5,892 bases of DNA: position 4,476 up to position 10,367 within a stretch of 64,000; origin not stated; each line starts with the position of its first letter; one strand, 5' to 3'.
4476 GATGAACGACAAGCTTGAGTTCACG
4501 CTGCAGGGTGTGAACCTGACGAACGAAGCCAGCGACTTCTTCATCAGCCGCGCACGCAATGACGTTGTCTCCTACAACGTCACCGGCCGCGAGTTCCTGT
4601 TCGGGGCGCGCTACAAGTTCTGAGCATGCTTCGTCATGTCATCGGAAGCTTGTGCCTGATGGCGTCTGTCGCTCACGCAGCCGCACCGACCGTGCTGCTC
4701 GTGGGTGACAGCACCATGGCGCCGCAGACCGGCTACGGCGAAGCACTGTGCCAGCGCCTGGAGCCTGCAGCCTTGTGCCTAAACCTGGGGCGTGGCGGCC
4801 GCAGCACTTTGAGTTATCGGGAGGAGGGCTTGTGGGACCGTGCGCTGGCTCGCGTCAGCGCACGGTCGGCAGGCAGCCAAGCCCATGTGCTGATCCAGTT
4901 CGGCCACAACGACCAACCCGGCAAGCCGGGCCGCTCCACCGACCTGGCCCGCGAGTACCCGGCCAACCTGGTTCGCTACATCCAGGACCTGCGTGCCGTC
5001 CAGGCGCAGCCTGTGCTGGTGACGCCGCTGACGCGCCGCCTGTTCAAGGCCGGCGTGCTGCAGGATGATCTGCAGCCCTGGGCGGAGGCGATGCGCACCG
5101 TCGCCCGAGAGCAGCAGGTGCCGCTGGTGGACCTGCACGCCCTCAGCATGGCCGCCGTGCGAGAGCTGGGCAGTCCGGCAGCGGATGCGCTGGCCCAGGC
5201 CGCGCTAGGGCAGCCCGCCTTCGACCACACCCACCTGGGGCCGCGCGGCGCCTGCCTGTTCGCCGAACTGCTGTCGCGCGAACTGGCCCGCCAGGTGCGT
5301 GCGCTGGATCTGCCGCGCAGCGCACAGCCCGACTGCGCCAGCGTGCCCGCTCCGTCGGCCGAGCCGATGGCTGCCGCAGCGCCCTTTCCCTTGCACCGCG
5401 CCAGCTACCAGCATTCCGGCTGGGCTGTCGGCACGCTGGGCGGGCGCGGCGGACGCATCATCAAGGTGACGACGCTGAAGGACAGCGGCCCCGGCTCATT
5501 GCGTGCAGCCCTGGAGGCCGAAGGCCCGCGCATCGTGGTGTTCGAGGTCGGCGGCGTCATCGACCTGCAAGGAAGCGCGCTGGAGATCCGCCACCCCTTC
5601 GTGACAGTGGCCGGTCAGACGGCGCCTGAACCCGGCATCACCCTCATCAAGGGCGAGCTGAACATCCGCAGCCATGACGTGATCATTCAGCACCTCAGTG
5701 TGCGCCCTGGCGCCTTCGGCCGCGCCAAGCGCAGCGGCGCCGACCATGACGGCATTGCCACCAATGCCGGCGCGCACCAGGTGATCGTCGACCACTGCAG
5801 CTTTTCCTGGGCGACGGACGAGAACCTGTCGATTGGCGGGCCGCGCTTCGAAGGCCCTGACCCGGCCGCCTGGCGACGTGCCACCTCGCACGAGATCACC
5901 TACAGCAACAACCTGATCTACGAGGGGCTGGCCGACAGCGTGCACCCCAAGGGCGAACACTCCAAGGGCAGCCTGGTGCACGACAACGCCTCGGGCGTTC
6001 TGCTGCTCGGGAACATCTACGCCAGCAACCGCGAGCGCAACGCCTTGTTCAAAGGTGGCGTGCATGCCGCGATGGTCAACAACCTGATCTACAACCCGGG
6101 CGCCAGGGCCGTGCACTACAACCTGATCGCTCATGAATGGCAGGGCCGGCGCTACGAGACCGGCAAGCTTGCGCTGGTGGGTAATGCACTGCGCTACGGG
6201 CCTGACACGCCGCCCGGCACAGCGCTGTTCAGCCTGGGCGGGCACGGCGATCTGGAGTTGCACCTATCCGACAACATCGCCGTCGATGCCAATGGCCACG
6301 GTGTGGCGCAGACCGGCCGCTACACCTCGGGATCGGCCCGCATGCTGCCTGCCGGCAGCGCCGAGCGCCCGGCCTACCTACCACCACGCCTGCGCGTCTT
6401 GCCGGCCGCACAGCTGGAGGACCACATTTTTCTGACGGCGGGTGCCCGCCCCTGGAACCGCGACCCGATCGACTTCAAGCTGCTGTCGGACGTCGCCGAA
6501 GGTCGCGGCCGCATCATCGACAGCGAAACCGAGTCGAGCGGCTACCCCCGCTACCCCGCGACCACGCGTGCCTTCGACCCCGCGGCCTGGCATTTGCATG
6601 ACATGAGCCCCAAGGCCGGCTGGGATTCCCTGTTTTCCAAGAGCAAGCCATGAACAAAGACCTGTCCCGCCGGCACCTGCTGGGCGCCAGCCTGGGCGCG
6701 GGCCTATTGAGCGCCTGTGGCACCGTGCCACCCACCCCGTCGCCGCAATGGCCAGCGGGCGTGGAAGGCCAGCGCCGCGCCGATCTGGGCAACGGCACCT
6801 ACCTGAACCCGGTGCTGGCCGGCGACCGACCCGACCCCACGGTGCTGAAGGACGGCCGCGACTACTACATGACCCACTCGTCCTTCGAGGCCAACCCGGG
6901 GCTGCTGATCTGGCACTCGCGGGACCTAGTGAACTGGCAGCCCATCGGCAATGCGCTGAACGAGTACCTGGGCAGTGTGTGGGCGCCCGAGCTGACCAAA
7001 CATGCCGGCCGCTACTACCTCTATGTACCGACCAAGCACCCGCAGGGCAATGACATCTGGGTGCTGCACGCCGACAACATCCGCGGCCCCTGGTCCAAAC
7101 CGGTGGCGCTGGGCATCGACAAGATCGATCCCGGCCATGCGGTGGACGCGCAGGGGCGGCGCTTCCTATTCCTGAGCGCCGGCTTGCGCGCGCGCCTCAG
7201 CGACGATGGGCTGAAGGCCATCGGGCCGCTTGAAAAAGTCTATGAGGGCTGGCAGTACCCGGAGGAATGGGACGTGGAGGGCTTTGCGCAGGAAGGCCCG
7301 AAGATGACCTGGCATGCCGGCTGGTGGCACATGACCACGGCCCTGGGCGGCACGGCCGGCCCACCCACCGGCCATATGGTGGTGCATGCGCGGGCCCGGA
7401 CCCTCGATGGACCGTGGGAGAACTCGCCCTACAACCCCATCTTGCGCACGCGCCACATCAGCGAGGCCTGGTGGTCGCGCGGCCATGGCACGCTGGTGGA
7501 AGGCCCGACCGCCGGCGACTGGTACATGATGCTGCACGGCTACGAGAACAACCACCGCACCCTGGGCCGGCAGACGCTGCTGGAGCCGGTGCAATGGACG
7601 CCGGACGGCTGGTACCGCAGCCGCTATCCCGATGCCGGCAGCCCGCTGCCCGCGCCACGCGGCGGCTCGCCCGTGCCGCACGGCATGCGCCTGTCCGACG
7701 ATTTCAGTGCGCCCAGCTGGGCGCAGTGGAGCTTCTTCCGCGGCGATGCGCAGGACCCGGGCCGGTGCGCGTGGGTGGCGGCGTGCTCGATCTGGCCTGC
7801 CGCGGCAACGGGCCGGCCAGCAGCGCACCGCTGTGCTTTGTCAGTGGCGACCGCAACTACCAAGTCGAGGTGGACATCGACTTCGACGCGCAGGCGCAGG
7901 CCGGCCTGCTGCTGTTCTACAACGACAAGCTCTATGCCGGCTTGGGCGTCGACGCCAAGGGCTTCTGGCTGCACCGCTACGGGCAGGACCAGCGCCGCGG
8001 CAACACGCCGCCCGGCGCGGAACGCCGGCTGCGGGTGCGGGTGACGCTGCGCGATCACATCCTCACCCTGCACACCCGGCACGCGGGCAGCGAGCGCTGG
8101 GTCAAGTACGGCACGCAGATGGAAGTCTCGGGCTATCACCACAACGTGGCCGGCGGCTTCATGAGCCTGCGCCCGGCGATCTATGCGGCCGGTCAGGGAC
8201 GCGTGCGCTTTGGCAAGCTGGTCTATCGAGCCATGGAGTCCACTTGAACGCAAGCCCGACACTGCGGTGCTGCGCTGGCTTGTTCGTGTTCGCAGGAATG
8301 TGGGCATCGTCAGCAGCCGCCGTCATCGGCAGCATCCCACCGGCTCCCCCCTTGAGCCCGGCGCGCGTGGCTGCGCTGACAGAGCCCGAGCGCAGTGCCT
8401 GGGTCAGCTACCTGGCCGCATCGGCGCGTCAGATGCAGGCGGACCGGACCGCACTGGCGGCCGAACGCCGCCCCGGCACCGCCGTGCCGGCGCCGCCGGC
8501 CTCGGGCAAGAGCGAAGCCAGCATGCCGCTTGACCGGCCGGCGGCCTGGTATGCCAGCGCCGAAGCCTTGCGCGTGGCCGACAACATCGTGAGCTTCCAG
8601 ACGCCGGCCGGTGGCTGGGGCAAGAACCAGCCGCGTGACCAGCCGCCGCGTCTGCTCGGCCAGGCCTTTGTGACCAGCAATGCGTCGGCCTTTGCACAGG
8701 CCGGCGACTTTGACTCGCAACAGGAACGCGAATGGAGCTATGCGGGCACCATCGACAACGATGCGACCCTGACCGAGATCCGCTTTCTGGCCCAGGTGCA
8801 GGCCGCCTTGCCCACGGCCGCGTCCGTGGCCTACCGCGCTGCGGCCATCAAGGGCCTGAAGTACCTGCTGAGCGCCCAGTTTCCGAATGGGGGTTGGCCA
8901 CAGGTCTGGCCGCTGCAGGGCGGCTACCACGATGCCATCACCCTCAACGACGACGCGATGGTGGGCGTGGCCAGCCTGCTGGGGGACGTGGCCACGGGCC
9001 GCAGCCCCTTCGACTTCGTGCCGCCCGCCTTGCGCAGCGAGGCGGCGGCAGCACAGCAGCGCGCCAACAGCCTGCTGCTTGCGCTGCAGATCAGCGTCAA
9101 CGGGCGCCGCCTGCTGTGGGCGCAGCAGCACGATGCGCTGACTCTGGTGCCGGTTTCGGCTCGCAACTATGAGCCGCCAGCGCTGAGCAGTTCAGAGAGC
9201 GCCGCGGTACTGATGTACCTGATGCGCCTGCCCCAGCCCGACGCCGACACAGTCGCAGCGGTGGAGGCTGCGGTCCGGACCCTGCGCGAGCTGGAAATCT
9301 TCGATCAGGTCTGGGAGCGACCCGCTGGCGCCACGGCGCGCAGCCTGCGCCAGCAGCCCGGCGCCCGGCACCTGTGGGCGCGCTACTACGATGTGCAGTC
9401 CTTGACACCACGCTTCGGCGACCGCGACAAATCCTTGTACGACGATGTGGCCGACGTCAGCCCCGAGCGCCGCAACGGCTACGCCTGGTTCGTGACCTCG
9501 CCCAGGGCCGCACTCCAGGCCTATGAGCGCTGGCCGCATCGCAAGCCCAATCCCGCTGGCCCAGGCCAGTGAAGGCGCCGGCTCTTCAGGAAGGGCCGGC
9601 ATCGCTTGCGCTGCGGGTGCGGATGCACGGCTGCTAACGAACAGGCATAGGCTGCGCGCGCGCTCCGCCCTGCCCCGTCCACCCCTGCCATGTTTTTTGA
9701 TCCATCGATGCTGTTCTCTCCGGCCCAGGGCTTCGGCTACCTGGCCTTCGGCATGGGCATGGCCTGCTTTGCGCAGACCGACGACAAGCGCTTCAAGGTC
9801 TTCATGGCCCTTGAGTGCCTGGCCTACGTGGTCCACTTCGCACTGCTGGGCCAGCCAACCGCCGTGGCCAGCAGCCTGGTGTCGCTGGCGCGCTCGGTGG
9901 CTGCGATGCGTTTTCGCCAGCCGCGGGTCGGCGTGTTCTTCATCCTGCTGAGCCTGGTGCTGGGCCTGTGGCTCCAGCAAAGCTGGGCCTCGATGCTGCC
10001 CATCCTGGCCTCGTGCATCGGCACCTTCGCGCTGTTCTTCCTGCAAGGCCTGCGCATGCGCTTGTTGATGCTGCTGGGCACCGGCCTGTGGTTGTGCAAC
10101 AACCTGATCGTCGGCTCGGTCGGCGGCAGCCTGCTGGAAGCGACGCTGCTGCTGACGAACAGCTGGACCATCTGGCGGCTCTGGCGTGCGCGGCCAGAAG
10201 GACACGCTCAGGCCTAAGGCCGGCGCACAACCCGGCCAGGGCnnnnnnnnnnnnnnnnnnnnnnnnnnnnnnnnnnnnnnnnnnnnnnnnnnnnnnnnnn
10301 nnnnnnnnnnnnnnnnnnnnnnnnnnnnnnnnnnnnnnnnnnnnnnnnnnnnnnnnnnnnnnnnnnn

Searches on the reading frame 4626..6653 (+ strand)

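Call 58: search_protein_families(library=pfam, proteins=[window:4626-6653:+], max_evalue=0.0001)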
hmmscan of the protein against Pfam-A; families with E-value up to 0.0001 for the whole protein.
window:4626-6653:+ (675 aa): 2 families
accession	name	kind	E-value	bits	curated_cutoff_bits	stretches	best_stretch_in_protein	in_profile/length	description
PF13472.12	Lipase_GDSL_2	-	3.8e-13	50.8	32.9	1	27-208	3-175/178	GDSL-like Lipase/Acylhydrolase family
PF00657.28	Lipase_GDSL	-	1.1e-07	32.6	23.6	1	24-215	2-207/208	GDSL-like Lipase/Acylhydrolase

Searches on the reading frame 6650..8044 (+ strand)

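Call 58: search_protein_families(library=pfam, proteins=[window:6650-8044:+], max_evalue=0.0001)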
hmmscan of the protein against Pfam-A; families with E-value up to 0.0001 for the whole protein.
window:6650-8044:+ (464 aa): 1 family
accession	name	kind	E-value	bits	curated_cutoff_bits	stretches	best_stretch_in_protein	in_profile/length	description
PF04616.20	Glyco_hydro_43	-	1.5e-78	264.5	32.2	1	51-322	1-288/288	Glycosyl hydrolases family 43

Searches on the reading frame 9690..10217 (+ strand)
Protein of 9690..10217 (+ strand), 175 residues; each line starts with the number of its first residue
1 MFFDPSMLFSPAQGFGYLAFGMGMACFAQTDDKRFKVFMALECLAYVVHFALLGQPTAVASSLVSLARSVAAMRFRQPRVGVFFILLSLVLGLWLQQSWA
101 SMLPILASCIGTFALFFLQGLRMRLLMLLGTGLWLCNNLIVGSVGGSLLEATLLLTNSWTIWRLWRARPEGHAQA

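Call 58: search_protein_families(library=pfam, proteins=[window:9690-10217:+], max_evalue=0.0001)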
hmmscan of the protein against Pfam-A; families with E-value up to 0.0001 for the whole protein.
window:9690-10217:+ (175 aa): 1 family
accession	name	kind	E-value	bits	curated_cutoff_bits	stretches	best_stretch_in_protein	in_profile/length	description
PF10688.14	Imp-YgjV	-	6.8e-49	166.2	23.5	1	12-167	3-158/159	Bacterial inner membrane protein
